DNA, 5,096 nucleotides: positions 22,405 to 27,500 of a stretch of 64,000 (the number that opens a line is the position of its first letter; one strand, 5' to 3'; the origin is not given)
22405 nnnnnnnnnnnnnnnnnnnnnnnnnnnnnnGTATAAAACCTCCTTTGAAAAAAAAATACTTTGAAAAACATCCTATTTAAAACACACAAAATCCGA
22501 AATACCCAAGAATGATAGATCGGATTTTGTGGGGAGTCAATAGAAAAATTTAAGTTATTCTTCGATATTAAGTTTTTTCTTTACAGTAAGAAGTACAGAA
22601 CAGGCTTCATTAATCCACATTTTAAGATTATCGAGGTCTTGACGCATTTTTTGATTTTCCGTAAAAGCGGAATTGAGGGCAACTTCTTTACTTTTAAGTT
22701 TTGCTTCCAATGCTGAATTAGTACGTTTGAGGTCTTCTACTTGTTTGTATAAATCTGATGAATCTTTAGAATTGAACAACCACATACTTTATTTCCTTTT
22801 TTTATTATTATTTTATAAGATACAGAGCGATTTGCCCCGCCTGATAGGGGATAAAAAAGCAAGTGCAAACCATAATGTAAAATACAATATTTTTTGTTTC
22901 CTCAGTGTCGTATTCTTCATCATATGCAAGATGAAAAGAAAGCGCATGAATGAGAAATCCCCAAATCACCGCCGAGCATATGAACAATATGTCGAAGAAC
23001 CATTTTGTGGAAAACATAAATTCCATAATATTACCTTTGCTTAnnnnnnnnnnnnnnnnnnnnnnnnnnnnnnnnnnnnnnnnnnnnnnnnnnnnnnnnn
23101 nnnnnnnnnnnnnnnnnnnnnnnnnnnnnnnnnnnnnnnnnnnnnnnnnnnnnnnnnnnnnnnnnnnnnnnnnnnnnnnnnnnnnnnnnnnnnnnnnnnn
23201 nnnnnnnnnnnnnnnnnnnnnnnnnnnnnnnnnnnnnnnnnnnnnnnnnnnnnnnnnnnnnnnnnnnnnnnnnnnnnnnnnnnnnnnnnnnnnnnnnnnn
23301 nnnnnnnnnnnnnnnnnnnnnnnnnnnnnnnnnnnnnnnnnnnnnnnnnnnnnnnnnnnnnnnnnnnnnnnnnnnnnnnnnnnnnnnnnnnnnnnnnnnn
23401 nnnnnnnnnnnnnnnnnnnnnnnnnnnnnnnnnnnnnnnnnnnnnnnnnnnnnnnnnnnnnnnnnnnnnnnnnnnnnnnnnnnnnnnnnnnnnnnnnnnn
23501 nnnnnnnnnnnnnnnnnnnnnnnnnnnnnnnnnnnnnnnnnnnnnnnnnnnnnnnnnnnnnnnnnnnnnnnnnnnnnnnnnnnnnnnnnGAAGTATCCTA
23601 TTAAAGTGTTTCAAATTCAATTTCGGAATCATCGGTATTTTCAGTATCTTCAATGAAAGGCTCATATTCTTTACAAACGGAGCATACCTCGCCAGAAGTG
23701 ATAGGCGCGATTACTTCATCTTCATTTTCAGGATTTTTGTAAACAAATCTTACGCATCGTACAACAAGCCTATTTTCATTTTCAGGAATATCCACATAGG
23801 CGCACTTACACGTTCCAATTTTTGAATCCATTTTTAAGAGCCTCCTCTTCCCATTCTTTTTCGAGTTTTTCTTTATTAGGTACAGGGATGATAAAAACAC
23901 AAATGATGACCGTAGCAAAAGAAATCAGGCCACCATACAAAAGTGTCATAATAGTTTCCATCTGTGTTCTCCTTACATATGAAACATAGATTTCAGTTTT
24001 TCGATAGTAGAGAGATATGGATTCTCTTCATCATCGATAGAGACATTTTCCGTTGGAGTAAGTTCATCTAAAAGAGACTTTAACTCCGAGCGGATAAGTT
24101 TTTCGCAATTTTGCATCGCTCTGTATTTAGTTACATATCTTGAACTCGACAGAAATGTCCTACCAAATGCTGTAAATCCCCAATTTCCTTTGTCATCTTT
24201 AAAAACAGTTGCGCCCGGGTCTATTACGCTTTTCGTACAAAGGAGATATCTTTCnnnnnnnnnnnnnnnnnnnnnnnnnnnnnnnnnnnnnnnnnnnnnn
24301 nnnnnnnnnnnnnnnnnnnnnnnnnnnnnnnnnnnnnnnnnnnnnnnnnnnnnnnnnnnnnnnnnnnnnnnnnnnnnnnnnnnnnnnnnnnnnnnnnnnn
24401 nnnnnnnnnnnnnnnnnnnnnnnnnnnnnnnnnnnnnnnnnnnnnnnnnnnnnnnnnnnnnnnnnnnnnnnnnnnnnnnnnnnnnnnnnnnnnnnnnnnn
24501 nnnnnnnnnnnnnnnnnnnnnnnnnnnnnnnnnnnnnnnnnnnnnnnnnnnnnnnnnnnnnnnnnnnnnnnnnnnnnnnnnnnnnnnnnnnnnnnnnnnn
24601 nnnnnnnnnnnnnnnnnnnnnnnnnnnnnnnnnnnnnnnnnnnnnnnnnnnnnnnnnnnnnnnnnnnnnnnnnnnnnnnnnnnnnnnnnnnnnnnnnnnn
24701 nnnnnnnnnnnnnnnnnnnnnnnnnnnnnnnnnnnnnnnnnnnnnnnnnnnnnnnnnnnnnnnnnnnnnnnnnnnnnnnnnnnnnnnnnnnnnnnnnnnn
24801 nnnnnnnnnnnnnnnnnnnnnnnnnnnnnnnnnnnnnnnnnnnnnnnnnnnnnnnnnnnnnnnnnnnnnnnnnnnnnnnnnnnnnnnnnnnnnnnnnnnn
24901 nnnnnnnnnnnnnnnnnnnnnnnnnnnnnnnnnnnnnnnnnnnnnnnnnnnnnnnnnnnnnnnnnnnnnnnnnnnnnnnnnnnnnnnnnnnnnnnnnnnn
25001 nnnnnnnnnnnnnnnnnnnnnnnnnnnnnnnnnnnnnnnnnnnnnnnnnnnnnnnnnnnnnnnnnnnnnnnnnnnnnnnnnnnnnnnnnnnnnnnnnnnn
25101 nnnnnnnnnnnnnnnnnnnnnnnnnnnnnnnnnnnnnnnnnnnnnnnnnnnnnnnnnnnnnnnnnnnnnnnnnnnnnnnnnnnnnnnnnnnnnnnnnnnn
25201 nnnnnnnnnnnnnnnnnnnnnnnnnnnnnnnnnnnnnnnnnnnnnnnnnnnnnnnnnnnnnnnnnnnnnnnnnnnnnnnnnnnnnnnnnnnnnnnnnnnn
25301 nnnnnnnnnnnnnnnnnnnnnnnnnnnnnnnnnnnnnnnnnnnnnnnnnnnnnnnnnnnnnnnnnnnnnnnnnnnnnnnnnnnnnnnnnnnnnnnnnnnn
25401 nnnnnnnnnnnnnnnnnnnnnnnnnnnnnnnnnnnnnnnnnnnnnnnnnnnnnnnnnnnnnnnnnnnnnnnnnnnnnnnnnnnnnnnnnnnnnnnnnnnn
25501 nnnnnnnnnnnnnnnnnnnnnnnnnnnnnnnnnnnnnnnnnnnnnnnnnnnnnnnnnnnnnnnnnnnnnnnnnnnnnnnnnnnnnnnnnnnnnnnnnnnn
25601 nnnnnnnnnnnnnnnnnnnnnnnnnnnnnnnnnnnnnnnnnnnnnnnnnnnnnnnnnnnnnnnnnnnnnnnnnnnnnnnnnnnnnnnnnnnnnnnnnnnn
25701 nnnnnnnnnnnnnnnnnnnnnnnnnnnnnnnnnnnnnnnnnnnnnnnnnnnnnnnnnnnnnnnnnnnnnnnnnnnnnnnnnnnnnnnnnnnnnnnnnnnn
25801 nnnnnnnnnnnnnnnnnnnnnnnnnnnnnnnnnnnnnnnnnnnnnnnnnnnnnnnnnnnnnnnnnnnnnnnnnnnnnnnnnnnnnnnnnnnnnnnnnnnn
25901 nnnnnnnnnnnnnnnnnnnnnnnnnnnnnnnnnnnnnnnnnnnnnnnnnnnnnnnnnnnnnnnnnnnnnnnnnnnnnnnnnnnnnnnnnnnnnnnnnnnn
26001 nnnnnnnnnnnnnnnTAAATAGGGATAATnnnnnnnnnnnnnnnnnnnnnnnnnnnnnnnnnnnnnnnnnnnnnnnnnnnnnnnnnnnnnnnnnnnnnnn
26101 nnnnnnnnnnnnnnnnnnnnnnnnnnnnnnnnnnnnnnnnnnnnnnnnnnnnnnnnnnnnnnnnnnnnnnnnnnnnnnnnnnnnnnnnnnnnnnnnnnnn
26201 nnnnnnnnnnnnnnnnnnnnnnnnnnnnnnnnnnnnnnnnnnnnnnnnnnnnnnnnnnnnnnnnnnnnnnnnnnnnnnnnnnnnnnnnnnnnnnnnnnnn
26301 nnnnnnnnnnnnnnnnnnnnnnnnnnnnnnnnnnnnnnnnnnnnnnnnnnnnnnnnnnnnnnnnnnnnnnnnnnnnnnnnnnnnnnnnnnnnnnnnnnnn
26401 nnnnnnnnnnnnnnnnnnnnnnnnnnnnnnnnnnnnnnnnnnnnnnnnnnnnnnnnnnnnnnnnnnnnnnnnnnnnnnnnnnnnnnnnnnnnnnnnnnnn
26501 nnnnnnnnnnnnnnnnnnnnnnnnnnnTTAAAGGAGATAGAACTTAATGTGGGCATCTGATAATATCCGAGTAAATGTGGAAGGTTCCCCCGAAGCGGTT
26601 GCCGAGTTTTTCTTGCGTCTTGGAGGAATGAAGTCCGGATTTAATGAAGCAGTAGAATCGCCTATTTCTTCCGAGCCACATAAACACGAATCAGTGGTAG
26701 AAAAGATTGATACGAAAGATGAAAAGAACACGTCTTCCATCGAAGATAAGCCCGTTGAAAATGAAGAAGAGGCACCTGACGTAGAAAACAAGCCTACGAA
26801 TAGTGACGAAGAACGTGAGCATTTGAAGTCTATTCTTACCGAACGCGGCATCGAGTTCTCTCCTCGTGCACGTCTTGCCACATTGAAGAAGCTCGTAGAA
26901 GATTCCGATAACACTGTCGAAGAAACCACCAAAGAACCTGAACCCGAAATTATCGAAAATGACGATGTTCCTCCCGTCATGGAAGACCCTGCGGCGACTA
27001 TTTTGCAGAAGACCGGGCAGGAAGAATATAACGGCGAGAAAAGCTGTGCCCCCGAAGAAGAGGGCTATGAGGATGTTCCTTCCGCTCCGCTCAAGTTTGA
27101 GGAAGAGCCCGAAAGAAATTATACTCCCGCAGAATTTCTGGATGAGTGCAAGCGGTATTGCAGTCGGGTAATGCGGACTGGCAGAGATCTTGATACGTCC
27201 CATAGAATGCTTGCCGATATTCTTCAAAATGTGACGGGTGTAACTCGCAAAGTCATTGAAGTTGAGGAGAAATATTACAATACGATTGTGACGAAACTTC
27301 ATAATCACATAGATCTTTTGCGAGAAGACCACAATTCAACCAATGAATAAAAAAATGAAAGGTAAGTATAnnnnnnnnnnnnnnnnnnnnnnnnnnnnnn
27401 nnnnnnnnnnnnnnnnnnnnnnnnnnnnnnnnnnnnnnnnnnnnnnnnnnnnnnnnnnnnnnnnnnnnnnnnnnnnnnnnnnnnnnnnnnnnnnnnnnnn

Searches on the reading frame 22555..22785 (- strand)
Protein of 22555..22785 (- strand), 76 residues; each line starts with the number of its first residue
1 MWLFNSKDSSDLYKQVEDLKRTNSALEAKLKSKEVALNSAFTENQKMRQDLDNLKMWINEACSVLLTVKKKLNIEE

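Call 33: search_protein_families(library=phrogs, proteins=[window:22555-22785:-], max_evalue=0.01)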
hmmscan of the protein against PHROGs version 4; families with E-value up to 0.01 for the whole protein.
window:22555-22785:- (76 aa): 0 families

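Call 38: search_protein_families(library=pfam, proteins=[window:22555-22785:-], max_evalue=0.1)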
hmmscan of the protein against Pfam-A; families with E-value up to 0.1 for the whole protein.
window:22555-22785:- (76 aa): 13 families
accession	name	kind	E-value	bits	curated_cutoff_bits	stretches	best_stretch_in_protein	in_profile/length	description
PF15294.11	Leu_zip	-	0.0011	19.1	28.2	1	11-61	130-180/275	Leucine zipper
PF21773.2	ODAD1_CC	-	0.0016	18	27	1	22-56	3-37/287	ODAD1 central coiled coil region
PF14197.11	Cep57_CLD_2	-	0.0049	17.4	27.1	1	19-72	1-54/67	Centrosome localisation domain of PPC89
PF11559.13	ADIP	-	0.006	17.1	34.3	1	9-59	75-125/151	Afadin- and alpha -actinin-Binding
PF06005.17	ZapB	-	0.0075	17.2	31.5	1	12-55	23-59/71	Cell division protein ZapB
PF05377.16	FlaC_arch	-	0.016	16.1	27.8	1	26-59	5-38/55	Flagella accessory protein C (FlaC)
PF07321.17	YscO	-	0.02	15.3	28.8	1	9-51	82-124/149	Type III secretion protein YscO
PF06156.18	YabA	-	0.021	15.8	30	1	8-60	2-54/103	Initiation control protein YabA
PF01763.21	Herpes_UL6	-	0.027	13.5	27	1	11-62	375-428/562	Herpesvirus UL6 like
PF24922.1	ACBP4_C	-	0.04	14.6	31.2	0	23-75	5-57/105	Acyl-CoA-binding domain-containing protein 4-6, C-terminal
PF16689.10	APC_N_CC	-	0.047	14.3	27.4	0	12-51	6-45/52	Coiled-coil N-terminus of APC, dimerisation domain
PF00435.27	Spectrin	-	0.055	14.4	29.9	0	45-66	4-25/105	Spectrin repeat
PF25194.1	DPC3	-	0.09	12.9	27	0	5-73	70-131/196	Diatom pyrenoid component 3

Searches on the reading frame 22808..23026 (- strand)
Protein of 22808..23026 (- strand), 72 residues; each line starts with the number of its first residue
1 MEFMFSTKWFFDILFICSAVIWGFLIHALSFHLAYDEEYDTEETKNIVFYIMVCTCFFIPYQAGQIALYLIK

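Call 33: search_protein_families(library=phrogs, proteins=[window:22808-23026:-], max_evalue=0.01)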
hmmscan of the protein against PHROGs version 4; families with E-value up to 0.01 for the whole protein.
window:22808-23026:- (72 aa): 0 families

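Call 38: search_protein_families(library=pfam, proteins=[window:22808-23026:-], max_evalue=0.1)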
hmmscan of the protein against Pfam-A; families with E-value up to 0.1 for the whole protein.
window:22808-23026:- (72 aa): 1 family
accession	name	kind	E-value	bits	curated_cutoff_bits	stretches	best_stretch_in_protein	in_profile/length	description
PF00810.23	ER_lumen_recept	-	0.051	14.8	25.6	1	8-60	33-84/143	ER lumen protein retaining receptor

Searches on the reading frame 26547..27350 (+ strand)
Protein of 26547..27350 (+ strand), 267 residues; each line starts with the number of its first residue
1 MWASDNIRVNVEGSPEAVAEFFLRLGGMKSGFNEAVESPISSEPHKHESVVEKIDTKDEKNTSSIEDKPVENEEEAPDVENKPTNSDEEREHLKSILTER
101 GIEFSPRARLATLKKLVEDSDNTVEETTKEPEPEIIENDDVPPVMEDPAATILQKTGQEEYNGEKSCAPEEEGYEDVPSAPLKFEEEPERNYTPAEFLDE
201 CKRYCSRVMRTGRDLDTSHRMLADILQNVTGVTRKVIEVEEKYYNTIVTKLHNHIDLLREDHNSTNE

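Call 34: search_protein_families(library=phrogs, proteins=[window:26547-27350:+], max_evalue=0.01)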
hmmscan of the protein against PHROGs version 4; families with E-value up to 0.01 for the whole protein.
window:26547-27350:+ (267 aa): 4 families
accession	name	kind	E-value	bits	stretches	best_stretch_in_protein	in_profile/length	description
phrog_1539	-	transcription regulation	3.6e-05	25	1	43-121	13-94/96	Arc-like repressor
phrog_2101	-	unknown function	8.6e-05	24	1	62-119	136-193/194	-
phrog_28255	-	unknown function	0.0031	18.6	1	86-122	101-137/140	-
phrog_2130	-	unknown function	0.005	17.6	1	82-142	10-62/195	-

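Call 38: search_protein_families(library=pfam, proteins=[window:26547-27350:+], max_evalue=0.1)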
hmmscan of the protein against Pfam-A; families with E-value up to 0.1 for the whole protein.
window:26547-27350:+ (267 aa): 1 family
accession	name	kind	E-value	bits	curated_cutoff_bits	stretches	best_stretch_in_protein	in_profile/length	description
PF12949.13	HeH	-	0.05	13.8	28.9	1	92-118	8-34/35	HeH/LEM domain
